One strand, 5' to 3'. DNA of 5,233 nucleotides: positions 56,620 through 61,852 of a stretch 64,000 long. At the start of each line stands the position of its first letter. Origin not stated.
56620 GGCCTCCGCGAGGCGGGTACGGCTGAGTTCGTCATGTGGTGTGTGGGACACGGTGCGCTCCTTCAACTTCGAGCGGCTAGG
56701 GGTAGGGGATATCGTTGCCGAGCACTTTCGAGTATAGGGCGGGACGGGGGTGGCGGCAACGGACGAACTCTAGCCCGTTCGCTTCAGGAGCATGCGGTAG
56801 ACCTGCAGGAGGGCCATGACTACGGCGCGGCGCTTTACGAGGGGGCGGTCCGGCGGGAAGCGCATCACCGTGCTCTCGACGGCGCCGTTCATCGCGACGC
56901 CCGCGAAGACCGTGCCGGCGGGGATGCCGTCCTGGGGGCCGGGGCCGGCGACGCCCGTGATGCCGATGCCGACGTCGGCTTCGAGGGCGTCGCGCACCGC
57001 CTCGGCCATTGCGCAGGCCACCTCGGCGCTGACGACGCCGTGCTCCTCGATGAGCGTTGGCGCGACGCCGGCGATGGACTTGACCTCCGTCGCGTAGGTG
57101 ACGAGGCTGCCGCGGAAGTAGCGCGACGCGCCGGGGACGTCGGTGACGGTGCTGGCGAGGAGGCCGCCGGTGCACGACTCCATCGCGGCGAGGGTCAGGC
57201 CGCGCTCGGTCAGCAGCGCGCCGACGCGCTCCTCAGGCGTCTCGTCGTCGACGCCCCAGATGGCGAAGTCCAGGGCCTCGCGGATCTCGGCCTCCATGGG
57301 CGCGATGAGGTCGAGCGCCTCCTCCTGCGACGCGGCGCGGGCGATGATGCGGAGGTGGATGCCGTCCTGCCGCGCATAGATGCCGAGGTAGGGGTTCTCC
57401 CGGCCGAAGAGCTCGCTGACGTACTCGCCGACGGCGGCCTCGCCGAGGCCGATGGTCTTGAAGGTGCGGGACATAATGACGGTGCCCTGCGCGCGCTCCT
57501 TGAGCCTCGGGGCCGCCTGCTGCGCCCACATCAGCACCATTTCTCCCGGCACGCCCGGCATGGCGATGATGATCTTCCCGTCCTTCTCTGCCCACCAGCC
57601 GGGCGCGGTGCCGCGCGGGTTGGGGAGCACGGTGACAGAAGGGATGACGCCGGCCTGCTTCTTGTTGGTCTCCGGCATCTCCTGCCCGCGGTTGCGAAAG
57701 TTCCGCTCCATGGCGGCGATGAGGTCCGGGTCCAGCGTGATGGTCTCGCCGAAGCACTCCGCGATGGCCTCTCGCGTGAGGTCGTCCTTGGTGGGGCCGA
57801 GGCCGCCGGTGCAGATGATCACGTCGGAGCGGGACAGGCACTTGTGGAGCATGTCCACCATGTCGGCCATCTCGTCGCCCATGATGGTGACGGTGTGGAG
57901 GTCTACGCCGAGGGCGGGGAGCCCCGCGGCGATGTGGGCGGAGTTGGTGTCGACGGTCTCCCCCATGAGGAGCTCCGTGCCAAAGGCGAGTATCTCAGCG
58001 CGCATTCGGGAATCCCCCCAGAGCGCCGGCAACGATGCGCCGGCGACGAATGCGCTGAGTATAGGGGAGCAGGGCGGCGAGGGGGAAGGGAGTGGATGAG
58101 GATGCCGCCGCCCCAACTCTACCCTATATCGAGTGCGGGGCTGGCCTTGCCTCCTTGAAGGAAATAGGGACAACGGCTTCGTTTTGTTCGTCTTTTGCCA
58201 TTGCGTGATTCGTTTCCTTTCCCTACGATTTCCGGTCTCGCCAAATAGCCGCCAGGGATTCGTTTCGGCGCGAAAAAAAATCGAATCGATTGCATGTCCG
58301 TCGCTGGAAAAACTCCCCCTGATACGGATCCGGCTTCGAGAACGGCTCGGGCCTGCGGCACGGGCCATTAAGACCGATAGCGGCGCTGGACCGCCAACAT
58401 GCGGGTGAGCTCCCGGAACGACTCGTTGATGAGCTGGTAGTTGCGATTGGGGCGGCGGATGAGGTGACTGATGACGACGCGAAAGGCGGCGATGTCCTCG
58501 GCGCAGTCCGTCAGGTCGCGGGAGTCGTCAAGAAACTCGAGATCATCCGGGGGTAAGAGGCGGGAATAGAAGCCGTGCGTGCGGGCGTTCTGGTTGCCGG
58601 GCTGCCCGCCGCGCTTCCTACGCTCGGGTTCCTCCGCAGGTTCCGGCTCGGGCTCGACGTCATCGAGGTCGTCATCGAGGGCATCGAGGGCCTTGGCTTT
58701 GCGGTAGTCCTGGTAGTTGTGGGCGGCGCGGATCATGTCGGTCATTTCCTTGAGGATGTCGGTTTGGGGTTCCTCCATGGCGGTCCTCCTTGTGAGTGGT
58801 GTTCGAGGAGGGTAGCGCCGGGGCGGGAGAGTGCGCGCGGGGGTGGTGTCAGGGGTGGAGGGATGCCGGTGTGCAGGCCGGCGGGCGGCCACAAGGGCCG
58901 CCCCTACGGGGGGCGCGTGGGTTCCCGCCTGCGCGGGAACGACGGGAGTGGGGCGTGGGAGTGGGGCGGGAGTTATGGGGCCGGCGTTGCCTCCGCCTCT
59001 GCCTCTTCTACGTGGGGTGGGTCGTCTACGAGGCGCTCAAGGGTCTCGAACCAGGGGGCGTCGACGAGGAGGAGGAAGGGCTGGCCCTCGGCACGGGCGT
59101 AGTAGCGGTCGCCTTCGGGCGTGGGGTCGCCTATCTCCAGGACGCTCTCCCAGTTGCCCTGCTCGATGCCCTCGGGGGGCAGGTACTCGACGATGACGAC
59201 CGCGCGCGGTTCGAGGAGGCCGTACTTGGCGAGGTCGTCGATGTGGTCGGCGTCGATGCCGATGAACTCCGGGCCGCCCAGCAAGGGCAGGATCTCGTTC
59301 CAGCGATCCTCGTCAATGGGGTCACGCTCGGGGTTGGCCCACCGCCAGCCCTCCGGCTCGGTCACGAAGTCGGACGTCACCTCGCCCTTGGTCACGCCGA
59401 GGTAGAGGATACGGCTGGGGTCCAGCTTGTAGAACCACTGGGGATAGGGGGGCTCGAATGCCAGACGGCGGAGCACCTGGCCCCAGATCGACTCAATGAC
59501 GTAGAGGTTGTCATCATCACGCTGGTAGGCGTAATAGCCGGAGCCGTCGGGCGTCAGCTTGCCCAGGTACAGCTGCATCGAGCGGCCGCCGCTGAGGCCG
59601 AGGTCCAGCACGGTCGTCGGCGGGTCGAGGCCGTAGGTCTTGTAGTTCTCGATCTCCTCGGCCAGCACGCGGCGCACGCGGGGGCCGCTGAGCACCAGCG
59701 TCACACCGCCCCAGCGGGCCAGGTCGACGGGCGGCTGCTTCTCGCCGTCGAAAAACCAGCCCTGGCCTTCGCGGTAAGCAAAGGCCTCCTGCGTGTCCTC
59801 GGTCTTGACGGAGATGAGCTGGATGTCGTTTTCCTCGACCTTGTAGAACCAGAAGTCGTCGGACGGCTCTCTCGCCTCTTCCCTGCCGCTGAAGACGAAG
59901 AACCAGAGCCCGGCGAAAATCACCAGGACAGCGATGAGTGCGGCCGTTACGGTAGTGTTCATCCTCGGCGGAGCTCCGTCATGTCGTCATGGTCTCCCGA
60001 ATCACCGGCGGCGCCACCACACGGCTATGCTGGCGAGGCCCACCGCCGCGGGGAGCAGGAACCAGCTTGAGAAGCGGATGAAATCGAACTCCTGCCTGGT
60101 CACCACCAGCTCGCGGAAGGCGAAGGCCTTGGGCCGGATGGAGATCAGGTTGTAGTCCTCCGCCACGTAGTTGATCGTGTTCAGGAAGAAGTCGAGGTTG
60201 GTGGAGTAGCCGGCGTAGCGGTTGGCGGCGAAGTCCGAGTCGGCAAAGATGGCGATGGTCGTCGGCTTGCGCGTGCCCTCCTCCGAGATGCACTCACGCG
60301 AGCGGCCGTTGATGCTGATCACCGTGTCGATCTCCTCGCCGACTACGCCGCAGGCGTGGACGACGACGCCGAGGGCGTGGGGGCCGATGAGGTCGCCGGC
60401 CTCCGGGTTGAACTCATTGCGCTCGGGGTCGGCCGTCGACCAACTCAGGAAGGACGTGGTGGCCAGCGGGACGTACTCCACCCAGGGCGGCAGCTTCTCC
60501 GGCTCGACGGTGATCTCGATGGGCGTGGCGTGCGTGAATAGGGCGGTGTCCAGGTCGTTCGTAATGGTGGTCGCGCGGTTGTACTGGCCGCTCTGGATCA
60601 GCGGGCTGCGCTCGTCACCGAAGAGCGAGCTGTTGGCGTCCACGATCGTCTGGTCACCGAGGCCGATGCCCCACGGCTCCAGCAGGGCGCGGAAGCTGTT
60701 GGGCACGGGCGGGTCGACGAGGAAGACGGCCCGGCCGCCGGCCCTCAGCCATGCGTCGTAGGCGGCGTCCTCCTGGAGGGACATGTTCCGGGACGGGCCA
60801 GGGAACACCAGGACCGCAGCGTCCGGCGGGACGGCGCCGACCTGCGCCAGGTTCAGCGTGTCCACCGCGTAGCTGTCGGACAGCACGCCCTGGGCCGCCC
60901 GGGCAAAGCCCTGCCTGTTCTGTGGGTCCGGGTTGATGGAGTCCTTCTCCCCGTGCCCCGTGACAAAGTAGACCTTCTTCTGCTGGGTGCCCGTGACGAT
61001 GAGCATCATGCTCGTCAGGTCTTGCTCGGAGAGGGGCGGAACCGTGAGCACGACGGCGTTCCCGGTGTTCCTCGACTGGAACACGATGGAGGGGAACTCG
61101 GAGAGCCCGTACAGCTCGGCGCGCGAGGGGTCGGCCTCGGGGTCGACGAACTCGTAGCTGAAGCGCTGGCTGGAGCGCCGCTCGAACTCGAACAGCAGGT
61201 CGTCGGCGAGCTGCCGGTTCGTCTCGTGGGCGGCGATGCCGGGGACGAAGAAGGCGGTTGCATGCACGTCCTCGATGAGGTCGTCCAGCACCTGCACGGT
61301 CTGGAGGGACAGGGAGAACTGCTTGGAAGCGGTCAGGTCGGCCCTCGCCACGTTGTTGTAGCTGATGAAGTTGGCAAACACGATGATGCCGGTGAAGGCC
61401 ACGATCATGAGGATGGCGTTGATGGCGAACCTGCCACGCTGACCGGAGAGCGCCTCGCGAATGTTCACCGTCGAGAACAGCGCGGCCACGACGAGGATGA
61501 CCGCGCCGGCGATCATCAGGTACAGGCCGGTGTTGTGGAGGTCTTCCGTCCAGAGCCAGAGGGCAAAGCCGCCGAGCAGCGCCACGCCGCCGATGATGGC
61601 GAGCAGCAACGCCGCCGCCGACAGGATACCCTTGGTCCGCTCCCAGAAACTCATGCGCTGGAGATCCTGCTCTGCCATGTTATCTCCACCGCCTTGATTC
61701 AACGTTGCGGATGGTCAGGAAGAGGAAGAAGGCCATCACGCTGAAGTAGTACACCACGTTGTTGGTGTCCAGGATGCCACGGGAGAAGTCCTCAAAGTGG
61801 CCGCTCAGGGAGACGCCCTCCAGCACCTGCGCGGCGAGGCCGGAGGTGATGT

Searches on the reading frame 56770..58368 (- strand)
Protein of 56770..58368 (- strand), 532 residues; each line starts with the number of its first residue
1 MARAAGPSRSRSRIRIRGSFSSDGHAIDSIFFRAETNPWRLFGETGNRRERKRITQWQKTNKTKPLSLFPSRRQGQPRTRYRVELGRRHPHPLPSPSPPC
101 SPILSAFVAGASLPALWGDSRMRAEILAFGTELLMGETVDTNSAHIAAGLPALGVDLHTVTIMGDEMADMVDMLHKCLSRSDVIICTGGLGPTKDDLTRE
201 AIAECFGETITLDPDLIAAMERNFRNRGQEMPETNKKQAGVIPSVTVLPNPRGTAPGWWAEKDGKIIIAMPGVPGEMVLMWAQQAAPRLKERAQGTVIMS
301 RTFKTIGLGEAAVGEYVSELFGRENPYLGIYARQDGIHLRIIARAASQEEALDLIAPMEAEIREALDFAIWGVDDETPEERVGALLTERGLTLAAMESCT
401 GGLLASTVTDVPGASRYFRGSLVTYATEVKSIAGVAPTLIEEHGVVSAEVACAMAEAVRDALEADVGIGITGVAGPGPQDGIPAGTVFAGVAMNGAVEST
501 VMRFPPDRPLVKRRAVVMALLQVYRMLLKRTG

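Call 78: search_protein_families(library=pfam, proteins=[window:56770-58368:-], max_evalue=0.00001)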
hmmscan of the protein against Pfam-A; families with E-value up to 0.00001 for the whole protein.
window:56770-58368:- (532 aa): 3 families
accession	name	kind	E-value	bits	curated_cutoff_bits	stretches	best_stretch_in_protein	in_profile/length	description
PF02464.23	CinA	-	3.3e-46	157.2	23.5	1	377-527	3-155/155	Competence-damaged protein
PF00994.29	MoCF_biosynth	-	1.3e-33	116.1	26.6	1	125-290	1-143/144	Probable molybdopterin binding domain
PF18146.6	CinA_KH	-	3.2e-20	72.4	27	1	300-372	1-73/73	Damage-inducible protein CinA KH domain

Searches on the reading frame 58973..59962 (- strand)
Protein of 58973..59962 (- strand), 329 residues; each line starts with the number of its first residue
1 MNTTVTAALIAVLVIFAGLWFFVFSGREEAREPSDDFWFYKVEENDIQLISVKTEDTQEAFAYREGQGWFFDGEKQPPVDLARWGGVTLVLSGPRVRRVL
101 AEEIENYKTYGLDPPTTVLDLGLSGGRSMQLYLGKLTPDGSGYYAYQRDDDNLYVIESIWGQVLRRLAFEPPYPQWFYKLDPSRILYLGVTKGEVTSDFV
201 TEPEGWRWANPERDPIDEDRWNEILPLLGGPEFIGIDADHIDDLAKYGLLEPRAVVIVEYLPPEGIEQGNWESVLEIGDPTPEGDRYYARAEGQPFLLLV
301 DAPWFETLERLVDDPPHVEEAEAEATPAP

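Call 78: search_protein_families(library=pfam, proteins=[window:58973-59962:-], max_evalue=0.00001)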
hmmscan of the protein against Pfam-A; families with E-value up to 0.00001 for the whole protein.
window:58973-59962:- (329 aa): 1 family
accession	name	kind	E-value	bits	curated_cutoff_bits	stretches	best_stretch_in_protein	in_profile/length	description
PF14238.11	DUF4340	-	9.5e-23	81.8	25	2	70-225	2-156/183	Domain of unknown function (DUF4340)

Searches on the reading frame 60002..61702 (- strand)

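Call 78: search_protein_families(library=pfam, proteins=[window:60002-61702:-], max_evalue=0.00001)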
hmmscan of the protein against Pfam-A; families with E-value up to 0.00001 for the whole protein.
window:60002-61702:- (566 aa): 2 families
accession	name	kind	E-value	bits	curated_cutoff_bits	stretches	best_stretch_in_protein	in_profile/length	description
PF09822.16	ABC_transp_aux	-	1.9e-23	83.6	34.7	1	241-508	1-287/288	ABC-type uncharacterized transport system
PF23357.1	DUF7088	-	8e-12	45.7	27.8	1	126-207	2-87/105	Domain of unknown function (DUF7088)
